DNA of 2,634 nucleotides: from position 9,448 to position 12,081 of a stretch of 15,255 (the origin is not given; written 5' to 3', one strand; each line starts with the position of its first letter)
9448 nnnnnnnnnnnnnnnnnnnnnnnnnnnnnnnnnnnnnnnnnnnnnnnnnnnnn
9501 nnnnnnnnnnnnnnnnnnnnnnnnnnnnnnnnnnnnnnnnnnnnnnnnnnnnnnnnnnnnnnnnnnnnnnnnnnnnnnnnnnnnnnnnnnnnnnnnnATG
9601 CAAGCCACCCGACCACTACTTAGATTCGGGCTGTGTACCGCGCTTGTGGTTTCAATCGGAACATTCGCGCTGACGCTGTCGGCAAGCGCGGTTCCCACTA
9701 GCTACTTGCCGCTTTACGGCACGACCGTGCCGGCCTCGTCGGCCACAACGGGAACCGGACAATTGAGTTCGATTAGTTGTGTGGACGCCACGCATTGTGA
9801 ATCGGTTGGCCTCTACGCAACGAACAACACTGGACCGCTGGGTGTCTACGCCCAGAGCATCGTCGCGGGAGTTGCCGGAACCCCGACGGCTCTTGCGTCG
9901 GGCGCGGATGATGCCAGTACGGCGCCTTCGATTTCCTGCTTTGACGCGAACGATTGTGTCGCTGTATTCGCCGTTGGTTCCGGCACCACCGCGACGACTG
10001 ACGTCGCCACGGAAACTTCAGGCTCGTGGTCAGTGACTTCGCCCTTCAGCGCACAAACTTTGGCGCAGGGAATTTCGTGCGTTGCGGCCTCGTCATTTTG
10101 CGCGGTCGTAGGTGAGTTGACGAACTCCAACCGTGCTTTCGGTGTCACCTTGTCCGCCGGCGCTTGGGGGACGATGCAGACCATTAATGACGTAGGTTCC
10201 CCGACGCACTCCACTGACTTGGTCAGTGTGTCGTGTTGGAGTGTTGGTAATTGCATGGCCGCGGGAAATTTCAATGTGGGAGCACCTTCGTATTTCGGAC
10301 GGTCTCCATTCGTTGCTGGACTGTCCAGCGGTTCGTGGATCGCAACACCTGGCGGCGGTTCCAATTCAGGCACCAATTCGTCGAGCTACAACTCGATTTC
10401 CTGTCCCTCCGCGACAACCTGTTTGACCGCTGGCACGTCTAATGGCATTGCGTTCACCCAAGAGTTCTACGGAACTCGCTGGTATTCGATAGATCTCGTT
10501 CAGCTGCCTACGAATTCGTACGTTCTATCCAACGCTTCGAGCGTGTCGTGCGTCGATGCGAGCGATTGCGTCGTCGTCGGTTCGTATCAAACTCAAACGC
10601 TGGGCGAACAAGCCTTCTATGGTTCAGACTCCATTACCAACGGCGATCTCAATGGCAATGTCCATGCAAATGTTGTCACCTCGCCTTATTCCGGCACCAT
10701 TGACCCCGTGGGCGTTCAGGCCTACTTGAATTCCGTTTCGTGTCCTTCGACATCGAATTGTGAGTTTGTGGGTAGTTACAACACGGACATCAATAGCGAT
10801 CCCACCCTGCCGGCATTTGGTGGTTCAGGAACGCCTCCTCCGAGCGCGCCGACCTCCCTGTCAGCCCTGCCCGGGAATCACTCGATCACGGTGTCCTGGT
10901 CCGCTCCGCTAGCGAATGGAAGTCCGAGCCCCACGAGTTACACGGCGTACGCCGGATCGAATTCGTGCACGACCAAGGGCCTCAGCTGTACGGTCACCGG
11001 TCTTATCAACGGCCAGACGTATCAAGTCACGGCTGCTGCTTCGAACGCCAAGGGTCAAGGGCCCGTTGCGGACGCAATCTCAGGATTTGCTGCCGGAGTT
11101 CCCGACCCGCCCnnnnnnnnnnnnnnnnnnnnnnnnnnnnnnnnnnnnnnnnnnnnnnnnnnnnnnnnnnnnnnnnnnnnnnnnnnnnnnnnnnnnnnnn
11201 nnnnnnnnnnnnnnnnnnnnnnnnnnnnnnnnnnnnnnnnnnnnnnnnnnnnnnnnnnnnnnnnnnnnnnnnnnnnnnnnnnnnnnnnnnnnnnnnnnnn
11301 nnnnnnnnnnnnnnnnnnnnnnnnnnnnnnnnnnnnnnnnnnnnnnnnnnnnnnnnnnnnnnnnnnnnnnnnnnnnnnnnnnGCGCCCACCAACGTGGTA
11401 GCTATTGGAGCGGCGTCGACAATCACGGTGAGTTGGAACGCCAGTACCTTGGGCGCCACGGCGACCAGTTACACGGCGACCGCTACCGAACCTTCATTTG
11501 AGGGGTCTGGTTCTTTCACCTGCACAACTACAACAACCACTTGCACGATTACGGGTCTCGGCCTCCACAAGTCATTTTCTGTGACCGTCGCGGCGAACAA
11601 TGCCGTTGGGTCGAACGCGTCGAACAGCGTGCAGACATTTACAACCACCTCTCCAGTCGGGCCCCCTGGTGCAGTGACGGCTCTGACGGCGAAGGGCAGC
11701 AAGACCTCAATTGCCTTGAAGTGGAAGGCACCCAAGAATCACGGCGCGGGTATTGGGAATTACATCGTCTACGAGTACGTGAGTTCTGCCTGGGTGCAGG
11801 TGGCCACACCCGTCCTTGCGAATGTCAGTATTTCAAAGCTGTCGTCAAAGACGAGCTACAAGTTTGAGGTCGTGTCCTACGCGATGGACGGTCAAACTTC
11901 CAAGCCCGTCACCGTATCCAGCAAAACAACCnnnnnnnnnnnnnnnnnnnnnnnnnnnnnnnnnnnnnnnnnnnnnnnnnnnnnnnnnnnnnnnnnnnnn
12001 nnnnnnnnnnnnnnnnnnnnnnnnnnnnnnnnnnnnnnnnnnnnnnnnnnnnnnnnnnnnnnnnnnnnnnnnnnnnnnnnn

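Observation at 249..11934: Paralogous family of three secreted seven-bladed repeat proteins with one conserved Cys pair per blade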

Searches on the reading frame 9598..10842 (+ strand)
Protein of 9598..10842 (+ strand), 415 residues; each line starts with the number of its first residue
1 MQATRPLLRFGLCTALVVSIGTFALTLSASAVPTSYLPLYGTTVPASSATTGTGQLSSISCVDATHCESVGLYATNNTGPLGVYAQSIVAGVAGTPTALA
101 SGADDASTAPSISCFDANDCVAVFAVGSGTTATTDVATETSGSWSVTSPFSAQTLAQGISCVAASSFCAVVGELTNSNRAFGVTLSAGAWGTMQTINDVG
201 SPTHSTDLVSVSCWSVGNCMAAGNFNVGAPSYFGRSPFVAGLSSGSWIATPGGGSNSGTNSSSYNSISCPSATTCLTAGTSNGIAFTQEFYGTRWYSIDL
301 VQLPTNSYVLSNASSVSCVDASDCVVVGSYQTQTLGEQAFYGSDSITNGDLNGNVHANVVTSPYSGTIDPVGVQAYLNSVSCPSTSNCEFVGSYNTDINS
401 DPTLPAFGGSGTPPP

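Call 14: find_homologous_proteins(query=window:9598-10842:+, max_evalue=0.001)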
Query window:9598-10842:+ (415 aa): 40 proteins with E <= 0.001 among 8000 candidates.
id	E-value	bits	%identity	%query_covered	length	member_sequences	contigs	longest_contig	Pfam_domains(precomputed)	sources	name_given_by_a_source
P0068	1.3e-22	99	26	82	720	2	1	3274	-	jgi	jgi:hypothetical protein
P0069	1.3e-20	92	29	82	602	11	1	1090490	-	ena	-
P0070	1.0e-18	86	30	85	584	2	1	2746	-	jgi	jgi:hypothetical protein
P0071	9.4e-16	76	31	66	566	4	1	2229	-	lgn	-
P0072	1.1e-14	72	31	73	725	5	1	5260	PF25059.2,PF16794.12,PF00041.28,PF10179.16,PF16656.12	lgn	-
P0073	1.4e-14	72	31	48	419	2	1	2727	-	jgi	jgi:hypothetical protein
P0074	1.6e-14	72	30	72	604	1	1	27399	PF25059.2,PF00041.28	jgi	jgi:hypothetical protein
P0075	3.0e-14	71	24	74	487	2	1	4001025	-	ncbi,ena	-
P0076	1.7e-11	62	27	66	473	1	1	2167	-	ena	-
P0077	2.0e-11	62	28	72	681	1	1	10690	-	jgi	jgi:hypothetical protein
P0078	2.5e-11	61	28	71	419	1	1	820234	PF12768.14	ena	-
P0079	2.9e-11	61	28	49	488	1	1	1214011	-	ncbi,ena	-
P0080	7.1e-11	60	29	67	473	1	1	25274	-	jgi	jgi:hypothetical protein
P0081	9.1e-11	60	27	85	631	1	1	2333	PF13576.13,PF13599.14,PF00805.29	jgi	jgi:hypothetical protein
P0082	1.6e-10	59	30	85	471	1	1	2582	PF19565.5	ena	-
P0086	1.1e-9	56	25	81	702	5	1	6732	PF10708.15,PF19565.5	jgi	jgi:hypothetical protein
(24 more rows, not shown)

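Call 54: search_protein_families(library=pfam, proteins=[P0086], max_evalue=0.01)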
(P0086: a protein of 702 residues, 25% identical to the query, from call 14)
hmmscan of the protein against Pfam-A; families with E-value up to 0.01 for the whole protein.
P0086 (702 aa): 2 families
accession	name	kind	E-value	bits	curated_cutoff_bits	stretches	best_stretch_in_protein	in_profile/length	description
PF19565.4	DUF6087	-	8.2e-09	36.1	27.1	0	142-182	19-59/99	Family of unknown function (DUF6087)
PF10708.14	DUF2510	-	8.2e-08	32.3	24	0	172-187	17-32/35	Protein of unknown function (DUF2510)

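Call 55: search_protein_families(library=ncbifam, proteins=[P0086], max_evalue=0.01)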
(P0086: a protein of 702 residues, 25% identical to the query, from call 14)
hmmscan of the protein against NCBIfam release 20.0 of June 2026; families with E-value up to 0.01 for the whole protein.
P0086 (702 aa): 0 families

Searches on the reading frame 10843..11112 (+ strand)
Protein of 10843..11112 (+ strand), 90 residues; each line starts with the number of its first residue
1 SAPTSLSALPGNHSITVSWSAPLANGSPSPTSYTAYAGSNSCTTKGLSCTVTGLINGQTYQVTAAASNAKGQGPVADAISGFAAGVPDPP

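Call 52: search_protein_families(library=pfam, proteins=[window:10843-11112:+], max_evalue=0.01)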
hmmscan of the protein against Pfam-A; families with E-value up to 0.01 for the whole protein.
window:10843-11112:+ (90 aa): 1 family
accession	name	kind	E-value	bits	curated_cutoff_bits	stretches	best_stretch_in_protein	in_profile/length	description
PF00041.27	fn3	-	2.2e-08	34.6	25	1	1-79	1-81/84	Fibronectin type III domain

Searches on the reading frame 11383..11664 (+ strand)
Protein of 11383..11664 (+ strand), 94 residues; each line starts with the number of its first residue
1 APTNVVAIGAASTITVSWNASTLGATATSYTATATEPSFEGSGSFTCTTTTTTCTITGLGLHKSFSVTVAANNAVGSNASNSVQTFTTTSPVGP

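Call 52: search_protein_families(library=pfam, proteins=[window:11383-11664:+], max_evalue=0.01)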
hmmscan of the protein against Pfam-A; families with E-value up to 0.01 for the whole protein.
window:11383-11664:+ (94 aa): 1 family
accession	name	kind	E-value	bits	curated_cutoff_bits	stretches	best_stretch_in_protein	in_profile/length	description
PF00041.27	fn3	-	5.4e-09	36.6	25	1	1-84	2-82/84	Fibronectin type III domain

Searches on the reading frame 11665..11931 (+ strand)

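Call 52: search_protein_families(library=pfam, proteins=[window:11665-11931:+], max_evalue=0.01)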
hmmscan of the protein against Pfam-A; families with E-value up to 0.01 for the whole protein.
window:11665-11931:+ (89 aa): 1 family
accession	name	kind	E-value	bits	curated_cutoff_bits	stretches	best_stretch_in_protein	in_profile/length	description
PF00041.27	fn3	-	7.5e-08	32.9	25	1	3-84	2-83/84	Fibronectin type III domain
